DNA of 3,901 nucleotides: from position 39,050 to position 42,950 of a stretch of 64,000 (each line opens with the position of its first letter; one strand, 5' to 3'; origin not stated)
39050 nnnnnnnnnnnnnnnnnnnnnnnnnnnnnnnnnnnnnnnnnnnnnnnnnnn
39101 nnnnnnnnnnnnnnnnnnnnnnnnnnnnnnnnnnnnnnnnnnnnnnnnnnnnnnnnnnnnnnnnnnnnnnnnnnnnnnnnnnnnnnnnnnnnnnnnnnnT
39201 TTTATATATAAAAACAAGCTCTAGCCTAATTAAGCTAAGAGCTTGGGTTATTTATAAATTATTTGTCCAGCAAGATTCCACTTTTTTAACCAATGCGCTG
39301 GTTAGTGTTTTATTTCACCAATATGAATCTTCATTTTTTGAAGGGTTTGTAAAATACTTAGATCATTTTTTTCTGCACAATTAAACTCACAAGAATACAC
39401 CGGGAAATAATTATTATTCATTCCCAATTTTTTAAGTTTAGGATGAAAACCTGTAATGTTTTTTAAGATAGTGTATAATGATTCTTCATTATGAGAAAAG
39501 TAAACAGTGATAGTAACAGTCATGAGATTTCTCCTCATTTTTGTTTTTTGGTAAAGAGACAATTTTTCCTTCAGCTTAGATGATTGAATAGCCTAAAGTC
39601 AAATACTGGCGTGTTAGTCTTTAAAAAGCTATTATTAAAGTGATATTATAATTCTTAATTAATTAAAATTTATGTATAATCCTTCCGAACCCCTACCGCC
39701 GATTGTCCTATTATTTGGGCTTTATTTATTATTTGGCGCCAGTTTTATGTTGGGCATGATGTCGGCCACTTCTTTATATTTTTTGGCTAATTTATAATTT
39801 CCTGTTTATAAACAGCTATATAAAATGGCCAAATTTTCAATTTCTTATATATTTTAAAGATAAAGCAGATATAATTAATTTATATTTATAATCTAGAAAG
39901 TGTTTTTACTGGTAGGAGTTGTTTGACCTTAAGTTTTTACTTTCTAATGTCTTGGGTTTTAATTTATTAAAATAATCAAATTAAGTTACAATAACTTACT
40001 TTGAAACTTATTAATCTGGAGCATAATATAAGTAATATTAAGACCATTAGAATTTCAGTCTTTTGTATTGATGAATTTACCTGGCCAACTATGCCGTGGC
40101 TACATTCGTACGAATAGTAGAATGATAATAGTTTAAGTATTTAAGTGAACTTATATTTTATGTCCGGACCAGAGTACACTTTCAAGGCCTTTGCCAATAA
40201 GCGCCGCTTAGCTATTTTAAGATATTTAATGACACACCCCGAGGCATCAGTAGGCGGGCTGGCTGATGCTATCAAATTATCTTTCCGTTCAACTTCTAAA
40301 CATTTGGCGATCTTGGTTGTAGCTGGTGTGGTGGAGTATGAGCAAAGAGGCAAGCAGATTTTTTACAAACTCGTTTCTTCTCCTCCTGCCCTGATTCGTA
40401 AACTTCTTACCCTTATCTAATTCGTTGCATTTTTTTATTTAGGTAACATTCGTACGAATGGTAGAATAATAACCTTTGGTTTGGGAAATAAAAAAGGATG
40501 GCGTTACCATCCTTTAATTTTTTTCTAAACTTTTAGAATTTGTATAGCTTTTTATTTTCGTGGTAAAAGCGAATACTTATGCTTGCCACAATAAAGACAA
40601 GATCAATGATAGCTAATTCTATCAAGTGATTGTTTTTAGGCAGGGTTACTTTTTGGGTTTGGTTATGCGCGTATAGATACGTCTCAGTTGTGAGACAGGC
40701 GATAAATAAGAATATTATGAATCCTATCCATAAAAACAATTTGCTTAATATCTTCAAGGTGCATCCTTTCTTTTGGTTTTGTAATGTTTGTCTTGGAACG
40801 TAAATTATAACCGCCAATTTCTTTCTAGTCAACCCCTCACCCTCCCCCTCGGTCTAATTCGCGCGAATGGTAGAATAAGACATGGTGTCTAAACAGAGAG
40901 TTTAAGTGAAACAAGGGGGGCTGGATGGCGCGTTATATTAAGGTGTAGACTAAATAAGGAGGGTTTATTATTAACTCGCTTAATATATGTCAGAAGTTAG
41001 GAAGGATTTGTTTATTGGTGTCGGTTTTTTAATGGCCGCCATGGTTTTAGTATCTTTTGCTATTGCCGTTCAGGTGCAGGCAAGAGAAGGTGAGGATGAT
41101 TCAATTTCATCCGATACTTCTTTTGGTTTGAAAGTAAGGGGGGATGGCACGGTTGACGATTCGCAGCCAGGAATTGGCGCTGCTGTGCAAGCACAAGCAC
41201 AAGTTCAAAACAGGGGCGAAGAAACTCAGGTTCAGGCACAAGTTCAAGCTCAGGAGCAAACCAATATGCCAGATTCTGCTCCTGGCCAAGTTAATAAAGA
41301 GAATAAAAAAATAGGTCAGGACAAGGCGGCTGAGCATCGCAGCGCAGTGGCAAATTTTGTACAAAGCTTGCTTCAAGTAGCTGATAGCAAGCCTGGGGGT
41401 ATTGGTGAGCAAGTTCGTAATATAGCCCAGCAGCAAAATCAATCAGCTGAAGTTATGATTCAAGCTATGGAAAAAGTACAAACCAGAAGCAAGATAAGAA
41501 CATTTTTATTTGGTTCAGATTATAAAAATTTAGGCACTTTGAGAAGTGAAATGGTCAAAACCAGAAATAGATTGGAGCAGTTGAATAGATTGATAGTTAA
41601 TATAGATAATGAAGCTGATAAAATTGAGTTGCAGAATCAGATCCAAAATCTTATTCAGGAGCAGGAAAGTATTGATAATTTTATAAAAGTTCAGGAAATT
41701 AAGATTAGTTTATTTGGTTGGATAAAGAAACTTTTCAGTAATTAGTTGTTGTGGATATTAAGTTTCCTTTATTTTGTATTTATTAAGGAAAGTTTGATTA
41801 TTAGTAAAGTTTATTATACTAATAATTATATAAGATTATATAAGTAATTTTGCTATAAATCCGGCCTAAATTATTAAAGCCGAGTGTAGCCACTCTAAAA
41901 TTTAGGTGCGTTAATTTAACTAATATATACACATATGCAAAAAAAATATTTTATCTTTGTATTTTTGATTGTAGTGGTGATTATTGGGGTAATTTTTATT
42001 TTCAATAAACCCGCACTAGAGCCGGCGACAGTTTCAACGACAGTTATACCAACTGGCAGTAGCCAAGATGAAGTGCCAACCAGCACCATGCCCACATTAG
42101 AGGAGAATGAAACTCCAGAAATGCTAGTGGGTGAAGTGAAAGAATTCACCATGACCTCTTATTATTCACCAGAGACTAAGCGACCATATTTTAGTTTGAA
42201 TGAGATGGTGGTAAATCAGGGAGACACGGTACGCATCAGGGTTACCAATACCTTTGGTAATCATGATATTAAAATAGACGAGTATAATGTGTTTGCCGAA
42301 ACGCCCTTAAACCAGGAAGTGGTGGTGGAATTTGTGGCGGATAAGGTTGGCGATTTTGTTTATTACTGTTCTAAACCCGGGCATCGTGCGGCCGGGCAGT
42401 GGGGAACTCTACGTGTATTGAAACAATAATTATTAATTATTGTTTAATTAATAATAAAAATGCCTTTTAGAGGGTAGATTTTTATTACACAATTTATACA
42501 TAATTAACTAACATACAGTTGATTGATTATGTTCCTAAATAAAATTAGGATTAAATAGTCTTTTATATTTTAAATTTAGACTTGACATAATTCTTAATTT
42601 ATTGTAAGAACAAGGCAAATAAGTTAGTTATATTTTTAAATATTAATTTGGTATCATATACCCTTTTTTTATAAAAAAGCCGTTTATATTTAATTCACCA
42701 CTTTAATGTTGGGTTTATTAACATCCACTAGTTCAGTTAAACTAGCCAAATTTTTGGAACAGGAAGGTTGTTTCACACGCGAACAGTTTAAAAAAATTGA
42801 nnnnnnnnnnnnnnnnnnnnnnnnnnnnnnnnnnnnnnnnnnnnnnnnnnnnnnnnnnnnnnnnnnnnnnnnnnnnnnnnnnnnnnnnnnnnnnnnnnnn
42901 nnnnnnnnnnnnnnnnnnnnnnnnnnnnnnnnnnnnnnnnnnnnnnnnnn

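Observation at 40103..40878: Three copies of a palindromic operator fused to a -10-like box flank a small ArsR-like regulator gene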

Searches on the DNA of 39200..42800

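Call 5: search_rna_families(source=window, start=39200, end=42800, threshold=evalue, max_evalue=1)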
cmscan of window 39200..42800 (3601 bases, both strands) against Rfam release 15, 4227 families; matches with E-value up to 1: 3.
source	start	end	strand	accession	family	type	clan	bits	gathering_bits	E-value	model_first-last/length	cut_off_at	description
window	40484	40590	-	RF00558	L20_leader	Cis-reg; leader;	-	27.3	58.7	0.019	1-127/127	no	Ribosomal protein L20 leader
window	40455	40521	-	RF02900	AaHKsRNA82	Gene; sRNA;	-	26.8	51.4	0.38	1-81/81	no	Aggregatibacter sRNA 82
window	40483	40561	-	RF02029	sraA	Gene; sRNA;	-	26.1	56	0.53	1-95/95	no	sraA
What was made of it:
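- Tried and rejected: A scan of 39.2-42.8 kb gave only sub-threshold hits caused by the terminator hairpin (call 5).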

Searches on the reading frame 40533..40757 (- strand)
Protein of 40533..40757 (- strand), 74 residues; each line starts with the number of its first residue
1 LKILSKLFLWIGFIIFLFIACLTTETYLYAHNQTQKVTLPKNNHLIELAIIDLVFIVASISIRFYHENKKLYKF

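Call 71: search_protein_families(library=ncbifam, proteins=[window:40533-40757:-], max_evalue=0.01)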
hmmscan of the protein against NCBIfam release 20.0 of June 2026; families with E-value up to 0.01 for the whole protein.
window:40533-40757:- (74 aa): 0 families

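Call 72: search_protein_families(library=padloc, proteins=[window:40533-40757:-], max_evalue=0.01)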
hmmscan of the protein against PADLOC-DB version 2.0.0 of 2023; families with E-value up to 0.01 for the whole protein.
window:40533-40757:- (74 aa): 0 families

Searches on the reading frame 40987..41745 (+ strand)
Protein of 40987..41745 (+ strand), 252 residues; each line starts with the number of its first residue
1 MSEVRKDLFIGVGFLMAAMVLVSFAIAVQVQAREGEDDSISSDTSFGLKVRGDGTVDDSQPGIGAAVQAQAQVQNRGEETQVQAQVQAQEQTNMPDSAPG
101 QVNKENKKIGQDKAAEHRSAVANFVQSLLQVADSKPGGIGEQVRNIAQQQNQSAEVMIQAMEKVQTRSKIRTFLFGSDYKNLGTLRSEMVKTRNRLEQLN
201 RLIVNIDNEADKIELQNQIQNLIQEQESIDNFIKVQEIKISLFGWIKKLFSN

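Call 4: search_protein_families(library=pfam, proteins=[window:40987-41745:+], max_evalue=0.1)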
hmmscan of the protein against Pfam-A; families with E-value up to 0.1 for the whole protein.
window:40987-41745:+ (252 aa): 2 families
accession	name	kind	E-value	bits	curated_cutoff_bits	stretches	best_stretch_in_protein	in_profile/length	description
PF07793.16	DUF1631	-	0.0031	16.5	33.7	1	68-182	211-319/741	Protein of unknown function (DUF1631)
PF07303.18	Occludin_ELL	-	0.081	14.1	31.2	1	175-236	17-76/101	Occludin homology domain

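Call 71: search_protein_families(library=ncbifam, proteins=[window:40987-41745:+], max_evalue=0.01)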
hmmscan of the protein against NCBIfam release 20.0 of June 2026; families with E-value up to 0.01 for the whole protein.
window:40987-41745:+ (252 aa): 1 family
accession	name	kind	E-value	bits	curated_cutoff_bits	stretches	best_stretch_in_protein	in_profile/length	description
NF040581.1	cas_Crn1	equivalog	0.0035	17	125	1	135-230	9-102/178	CRISPR-associated ring nuclease Crn1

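Call 72: search_protein_families(library=padloc, proteins=[window:40987-41745:+], max_evalue=0.01)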
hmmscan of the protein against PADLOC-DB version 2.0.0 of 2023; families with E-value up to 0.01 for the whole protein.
window:40987-41745:+ (252 aa): 0 families
